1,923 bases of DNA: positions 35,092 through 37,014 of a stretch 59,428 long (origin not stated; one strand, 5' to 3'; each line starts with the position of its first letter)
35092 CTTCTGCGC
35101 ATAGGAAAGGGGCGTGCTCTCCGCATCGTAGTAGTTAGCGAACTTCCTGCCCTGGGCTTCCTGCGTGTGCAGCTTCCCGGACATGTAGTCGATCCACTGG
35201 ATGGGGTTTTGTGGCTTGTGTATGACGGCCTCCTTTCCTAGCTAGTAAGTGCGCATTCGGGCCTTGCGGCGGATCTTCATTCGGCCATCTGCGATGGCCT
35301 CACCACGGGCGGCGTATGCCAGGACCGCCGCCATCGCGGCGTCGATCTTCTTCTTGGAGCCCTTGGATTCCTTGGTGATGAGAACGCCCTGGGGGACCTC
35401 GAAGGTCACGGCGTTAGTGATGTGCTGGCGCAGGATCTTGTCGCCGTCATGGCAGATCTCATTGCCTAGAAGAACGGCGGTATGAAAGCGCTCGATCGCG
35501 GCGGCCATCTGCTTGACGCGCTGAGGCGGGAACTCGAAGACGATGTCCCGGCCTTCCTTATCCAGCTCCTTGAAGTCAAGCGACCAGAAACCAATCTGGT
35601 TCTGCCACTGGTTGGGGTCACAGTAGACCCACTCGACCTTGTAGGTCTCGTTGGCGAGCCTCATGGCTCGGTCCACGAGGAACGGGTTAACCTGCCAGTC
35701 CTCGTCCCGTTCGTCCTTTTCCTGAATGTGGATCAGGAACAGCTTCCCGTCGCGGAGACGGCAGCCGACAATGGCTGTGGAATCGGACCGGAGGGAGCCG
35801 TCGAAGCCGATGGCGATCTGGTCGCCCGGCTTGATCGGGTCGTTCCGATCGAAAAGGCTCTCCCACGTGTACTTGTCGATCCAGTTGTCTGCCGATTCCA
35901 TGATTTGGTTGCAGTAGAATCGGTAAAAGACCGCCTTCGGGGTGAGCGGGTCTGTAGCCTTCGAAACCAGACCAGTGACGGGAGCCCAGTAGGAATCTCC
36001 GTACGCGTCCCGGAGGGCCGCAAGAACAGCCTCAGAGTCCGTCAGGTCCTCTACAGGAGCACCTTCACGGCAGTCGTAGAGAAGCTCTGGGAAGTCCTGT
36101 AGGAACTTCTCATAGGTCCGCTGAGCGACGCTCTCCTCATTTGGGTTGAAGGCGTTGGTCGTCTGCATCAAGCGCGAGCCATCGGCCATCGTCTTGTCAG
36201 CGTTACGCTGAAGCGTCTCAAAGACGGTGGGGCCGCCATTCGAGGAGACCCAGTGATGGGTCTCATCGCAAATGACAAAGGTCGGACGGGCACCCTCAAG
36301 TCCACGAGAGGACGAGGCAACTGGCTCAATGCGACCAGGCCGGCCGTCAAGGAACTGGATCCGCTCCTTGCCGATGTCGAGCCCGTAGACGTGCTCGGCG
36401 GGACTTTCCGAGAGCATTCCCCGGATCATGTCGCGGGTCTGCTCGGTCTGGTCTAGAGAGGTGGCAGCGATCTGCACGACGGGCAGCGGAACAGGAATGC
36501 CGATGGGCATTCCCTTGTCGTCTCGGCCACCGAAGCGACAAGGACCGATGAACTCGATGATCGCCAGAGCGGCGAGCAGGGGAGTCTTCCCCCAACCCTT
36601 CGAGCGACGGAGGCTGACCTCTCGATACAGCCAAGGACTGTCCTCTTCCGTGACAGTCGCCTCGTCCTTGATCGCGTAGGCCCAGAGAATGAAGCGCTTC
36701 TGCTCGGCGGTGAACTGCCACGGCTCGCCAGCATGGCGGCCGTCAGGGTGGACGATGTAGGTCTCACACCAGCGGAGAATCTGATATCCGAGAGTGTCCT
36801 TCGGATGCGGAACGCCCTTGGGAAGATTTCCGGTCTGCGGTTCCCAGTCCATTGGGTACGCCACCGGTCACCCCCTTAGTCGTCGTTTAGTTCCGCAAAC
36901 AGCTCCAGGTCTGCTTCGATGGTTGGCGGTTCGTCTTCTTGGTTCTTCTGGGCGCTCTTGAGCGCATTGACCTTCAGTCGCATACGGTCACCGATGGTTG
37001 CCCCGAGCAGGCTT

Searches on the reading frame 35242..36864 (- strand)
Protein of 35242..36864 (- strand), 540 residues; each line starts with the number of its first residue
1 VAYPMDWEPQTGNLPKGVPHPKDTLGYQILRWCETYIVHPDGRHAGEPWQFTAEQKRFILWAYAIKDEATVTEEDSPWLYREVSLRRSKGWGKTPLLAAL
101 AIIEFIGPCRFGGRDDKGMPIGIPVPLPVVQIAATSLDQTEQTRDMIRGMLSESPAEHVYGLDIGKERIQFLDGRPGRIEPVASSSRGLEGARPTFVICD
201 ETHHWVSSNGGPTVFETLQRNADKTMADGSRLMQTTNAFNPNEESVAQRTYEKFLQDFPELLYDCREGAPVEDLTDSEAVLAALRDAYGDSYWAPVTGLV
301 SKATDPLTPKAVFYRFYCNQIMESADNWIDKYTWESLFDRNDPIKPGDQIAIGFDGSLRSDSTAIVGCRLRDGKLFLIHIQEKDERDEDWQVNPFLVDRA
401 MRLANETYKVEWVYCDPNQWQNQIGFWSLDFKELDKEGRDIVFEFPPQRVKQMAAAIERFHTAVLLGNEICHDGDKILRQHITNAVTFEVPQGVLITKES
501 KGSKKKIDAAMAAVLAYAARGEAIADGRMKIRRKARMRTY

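Call 15: search_dna_similar(query=window:35242-36864:-, collection=phages, mode=protein, max_rows=15)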
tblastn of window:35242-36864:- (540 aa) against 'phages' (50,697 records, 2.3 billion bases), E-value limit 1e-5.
Records with a match: 2042; places in all: 2045; records where one place covers at least 80% of the query: 1999.
Best place of each record, by identity: <60% 2042.
By first word of the organism name: Mycobacterium 1347; Gordonia 227; Streptomyces 207; Arthrobacter 97; Rhodococcus 56; Brevibacterium 32; Corynebacterium 22; Microbacterium 19; Curtobacterium 10; Fromanvirus 4; and 12 more.
By host as written in the record: Mycobacterium smegmatis mc2 155 939; Mycobacterium smegmatis mc#155 174; Gordonia terrae 3612 145; Mycobacterium smegmatis mc2155 65; Arthrobacter globiformis B-2979 56; Rhodococcus erythropolis RIA 643 39; - 37; Streptomyces griseus ATCC 10137 35; and 142 more.
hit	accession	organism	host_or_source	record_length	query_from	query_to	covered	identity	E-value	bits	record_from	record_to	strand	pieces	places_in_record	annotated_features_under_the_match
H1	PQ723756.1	Streptomyces phage Ponzi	Streptomyces lividans JI 1326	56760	9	533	97%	58.4%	4e-105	631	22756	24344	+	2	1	43: terminase large subunit | 42: terminase large subunit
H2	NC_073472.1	Streptomyces phage Success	Streptomyces lividans JI 1326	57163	10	533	97%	56.0%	0e+0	573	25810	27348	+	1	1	50: terminase large subunit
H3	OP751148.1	Streptomyces phage Success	Streptomyces lividans JI 1326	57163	10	533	97%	56.0%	0e+0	573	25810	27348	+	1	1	50: terminase large subunit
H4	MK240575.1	Thermobifida phage P318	Thermobifida fusca NTU22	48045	8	537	98%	52.9%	2e-134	538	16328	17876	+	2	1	terminase large subunit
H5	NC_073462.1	Streptomyces phage Ibantik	Streptomyces lividans JI 1326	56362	10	533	97%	52.2%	7e-165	524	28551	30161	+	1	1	67: terminase large subunit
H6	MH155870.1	Streptomyces phage Ibantik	Streptomyces lividans JI 1326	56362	10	533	97%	52.2%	7e-165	524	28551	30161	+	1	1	67: terminase large subunit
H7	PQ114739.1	Arthrobacter phage Pixelle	Arthrobacter globiformis NRRL B-2880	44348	24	538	95%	39.2%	2e-97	329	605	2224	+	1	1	2: terminase large subunit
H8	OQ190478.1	Microbacterium phage Barnstormer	Microbacterium sp. ISAT203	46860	4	540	99%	37.6%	5e-84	290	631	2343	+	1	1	2: terminase large subunit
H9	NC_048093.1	Arthrobacter phage DrManhattan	Arthrobacter atrocyaneus NRRL B-2883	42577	24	540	96%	38.9%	2e-96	327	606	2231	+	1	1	2: terminase large subunit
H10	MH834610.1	Arthrobacter phage DrManhattan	Arthrobacter atrocyaneus NRRL B-2883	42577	24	540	96%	38.9%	2e-96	327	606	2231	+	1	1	2: terminase, large subunit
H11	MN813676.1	Arthrobacter phage Adolin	Arthrobacter atrocyaneus NRRL B-2883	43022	24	540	96%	38.9%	3e-96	326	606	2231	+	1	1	2: terminase large subunit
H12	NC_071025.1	Arthrobacter phage Amyev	Arthrobacter globiformis B-2979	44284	24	538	95%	39.0%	1e-96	327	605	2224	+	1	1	2: terminase large subunit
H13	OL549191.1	Arthrobacter phage Amyev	Arthrobacter globiformis B-2979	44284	24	538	95%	39.0%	1e-96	327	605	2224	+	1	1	2: terminase large subunit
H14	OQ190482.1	Microbacterium phage UtzChips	Microbacterium sp. ISAT203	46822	4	540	99%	37.4%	3e-83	288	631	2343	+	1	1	2: terminase large subunit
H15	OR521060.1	Arthrobacter phage Wildwest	Arthrobacter atrocyaneus NRRL B-2883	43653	24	538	95%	38.8%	1e-97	330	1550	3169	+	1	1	3: terminase large subunit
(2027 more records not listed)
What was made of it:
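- On 3'-overhang cos packaging site (P318/Success type): TerL (35242-36864, - strand) is 52-58% identical to those of Ponzi, Success, P318 and Ibantik (call 15).
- TerL is 52-58% identical to those of Ponzi, Success, Ibantik and P318 (call 15).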
